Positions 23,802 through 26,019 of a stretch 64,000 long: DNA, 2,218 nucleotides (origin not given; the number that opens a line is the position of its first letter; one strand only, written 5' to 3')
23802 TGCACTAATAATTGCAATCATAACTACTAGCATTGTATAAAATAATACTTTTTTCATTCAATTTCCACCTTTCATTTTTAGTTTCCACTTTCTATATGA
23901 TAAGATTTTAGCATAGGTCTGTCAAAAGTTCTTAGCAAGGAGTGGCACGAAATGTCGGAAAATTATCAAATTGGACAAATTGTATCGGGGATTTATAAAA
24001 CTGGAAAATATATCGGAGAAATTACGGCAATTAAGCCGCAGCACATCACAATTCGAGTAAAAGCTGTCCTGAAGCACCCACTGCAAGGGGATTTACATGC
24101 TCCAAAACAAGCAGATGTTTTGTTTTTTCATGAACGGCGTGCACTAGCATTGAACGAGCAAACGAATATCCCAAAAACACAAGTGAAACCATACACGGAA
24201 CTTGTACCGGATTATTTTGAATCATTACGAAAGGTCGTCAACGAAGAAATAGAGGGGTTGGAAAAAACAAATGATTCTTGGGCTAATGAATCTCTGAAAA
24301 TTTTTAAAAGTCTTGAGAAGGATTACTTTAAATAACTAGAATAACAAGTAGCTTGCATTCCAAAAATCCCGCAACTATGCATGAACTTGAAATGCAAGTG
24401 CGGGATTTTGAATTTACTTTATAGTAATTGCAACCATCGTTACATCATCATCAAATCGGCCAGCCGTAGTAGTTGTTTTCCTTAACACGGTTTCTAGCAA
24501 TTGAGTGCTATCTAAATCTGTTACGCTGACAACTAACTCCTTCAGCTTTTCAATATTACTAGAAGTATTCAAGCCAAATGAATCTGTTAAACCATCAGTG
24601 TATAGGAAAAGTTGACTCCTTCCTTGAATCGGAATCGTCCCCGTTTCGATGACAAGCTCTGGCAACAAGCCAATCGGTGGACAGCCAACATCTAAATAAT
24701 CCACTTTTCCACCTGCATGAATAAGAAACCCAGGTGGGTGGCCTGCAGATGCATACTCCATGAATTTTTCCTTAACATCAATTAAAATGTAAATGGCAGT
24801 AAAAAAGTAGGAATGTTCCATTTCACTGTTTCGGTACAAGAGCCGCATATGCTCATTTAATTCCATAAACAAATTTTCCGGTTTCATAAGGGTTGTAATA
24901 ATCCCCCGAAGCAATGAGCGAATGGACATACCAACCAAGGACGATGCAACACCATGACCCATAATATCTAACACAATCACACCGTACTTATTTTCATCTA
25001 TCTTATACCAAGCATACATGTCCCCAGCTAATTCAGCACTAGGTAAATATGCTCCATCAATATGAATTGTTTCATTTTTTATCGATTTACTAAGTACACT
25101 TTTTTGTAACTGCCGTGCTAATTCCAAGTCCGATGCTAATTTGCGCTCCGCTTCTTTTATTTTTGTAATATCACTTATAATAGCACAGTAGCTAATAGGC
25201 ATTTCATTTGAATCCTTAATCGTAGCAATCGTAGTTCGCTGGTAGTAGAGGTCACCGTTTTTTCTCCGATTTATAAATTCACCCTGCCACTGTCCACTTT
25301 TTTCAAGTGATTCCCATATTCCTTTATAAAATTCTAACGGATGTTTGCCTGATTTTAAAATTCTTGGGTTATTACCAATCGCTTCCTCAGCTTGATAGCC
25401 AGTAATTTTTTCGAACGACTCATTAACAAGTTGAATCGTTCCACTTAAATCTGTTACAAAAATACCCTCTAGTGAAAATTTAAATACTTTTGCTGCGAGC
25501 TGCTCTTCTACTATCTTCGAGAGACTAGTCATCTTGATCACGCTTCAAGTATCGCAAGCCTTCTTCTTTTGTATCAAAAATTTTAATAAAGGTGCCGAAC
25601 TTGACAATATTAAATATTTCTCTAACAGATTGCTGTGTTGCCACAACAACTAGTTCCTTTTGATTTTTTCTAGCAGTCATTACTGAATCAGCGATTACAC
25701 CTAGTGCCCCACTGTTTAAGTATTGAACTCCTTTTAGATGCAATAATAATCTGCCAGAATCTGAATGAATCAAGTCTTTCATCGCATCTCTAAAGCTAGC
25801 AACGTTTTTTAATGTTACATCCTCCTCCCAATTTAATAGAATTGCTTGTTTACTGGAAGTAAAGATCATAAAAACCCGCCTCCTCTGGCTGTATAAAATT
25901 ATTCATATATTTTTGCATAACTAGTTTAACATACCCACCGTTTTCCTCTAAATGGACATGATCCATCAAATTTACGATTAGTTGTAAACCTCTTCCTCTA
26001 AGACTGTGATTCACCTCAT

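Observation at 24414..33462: Receiver-less chemosensory array joined to a sigma-less partner-switching module and a LuxR-type regulator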

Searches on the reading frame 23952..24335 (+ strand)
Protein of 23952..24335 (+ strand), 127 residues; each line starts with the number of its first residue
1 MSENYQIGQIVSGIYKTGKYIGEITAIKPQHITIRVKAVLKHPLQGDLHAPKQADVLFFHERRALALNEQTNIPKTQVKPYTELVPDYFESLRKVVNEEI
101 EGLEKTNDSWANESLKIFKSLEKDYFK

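Call 57: search_protein_families(library=pfam, proteins=[window:23952-24335:+], max_evalue=0.001)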
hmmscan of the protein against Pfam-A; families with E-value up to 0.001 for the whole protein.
window:23952-24335:+ (127 aa): 1 family
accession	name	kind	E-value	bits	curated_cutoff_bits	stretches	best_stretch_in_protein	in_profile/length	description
PF08810.16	KapB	-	5.4e-43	146.1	26.3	1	15-126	1-112/112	Kinase associated protein B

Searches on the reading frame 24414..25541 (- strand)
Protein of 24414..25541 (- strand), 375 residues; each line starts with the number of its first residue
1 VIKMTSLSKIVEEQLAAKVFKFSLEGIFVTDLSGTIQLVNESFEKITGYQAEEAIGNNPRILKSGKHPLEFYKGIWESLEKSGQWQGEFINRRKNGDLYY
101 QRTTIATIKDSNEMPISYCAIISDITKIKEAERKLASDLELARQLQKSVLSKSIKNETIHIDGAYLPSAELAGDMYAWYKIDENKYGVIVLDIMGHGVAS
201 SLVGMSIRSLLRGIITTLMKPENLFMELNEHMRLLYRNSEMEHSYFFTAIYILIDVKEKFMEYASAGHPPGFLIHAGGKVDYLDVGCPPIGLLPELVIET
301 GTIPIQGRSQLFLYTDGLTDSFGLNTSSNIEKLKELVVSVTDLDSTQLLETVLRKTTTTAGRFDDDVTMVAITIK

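Call 3: search_protein_families(library=pfam, proteins=[window:24414-25541:-], max_evalue=0.01)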
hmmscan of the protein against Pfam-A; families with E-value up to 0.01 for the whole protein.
window:24414-25541:- (375 aa): 6 families
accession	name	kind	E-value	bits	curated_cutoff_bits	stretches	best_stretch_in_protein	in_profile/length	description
PF07228.17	SpoIIE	-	1.9e-39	136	25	1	183-374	2-191/192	Stage II sporulation protein E (SpoIIE)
PF13426.13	PAS_9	-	2.1e-15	57.3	27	1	25-127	2-103/103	PAS domain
PF00989.32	PAS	-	1.9e-13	50.8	22.6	1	25-125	12-113/113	PAS fold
PF08447.18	PAS_3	-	2.3e-10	41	25.6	1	39-118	4-85/89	PAS fold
PF13188.13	PAS_8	-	0.00012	22.3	21.8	1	18-56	5-44/65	PAS domain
PF08448.16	PAS_4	-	0.00015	22.4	23.1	1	26-127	7-107/110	PAS fold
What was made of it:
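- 24414..25541 (-): PAS-PP2C (SpoIIE-type) Ser phosphatase (375 aa). The PAS domain is LOV-like but has Pro in place of the photoactive Cys. Pfam SpoIIE 136 bits and PAS_9 57 bits (call 3).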

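Call 4: search_protein_families(library=ncbifam, proteins=[window:24414-25541:-], max_evalue=0.01)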
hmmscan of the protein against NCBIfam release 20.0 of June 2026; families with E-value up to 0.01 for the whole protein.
window:24414-25541:- (375 aa): 16 families
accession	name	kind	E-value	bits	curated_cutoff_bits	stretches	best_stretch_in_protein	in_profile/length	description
NF045675.1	PhdiestaseDibA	equivalog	2.1e-38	132.1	980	1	14-137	78-201/623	phosphodiesterase DibA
TIGR00229.1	sensory_box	domain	6.3e-22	78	22.9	1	18-135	9-126/126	PAS domain S-box protein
TIGR02938.1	nifL_nitrog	equivalog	1.8e-20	73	242.45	1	27-138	17-128/494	nitrogen fixation negative regulator NifL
NF052652.1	YtvA_fam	equivalog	7.4e-16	58.4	250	1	18-151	4-140/243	YtvA family blue-light photoreceptor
NF045505.1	RR_RssB_Pseudo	equivalog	1.4e-12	47.4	700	1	135-331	152-351/394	two-component system response regulator RssB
NF052306.1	BluLightHisKinLov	equivalog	3.3e-12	45.9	450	1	35-139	46-150/334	blue-light-activated histidine kinase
NF010077.0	PRK13559.1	subfamily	8.3e-11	41.4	361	1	36-146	68-178/364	hypothetical protein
NF052573.1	HisKinEspAMyxo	equivalog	9.9e-11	40.4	1400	1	16-136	256-376/755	serine histidine kinase EspA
TIGR02865.1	spore_II_E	equivalog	5.2e-10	38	490.8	1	170-371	565-760/764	stage II sporulation protein E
NF010076.0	PRK13557.1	subfamily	5.2e-08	31.8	631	1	36-136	55-155/540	histidine kinase famiy protein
NF038263.1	prot_phos_SiaA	equivalog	8.5e-08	31.2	700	1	127-321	403-600/658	biofilm regulation protein phosphatase SiaA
NF008467.0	PRK11359.1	equivalog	4.3e-07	28.3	857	1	28-136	150-258/800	oxygen-sensing cyclic-di-GMP phosphodiesterase DosP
NF052574.1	HisKinEspCMyxo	equivalog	8.4e-07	27.5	1200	1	24-137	294-410/785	serine histidine kinase EspC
NF008468.0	PRK11360.1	equivalog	2.8e-06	26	646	1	24-138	278-390/616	two-component system sensor histidine kinase AtoS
NF046044.1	PnpS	equivalog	0.00022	20.4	400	1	13-133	54-168/390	two-component system histidine kinase PnpS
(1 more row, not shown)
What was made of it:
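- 24414..25541 (-): NCBIfam hits to NifL, YtvA and DibA PAS domains (call 4).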

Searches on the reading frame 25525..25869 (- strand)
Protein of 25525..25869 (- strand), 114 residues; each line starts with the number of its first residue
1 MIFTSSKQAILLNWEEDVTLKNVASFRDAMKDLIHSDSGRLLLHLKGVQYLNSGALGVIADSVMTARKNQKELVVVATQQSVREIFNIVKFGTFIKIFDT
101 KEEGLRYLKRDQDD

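Call 3: search_protein_families(library=pfam, proteins=[window:25525-25869:-], max_evalue=0.01)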
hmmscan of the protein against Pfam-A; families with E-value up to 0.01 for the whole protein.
window:25525-25869:- (114 aa): 2 families
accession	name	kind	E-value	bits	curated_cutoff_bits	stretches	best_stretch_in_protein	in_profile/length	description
PF01740.26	STAS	-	1.9e-12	47.3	22.6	1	9-103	10-105/106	STAS domain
PF13466.11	STAS_2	-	1.4e-06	28.9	29.2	1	16-88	5-76/80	STAS domain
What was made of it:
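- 25525..25869 (-): STAS single-domain protein (114 aa) with the phosphorylatable Ser, the most conserved accessory gene of the system. Pfam STAS 47 bits (call 3).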

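Call 4: search_protein_families(library=ncbifam, proteins=[window:25525-25869:-], max_evalue=0.01)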
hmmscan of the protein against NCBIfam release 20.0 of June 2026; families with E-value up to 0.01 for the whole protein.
window:25525-25869:- (114 aa): 3 families
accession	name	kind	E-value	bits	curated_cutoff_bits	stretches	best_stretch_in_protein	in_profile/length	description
TIGR00377.1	ant_ant_sig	superfamily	1.1e-14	54.2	53.45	1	5-103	9-108/108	anti-sigma factor antagonist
TIGR02886.1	spore_II_AA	equivalog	9.9e-09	35.2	114.75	1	7-104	7-105/106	anti-sigma F factor antagonist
NF047705.1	slr1659_superfam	superfamily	1.8e-05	25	100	1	22-81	32-91/111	slr1659 superfamily regulator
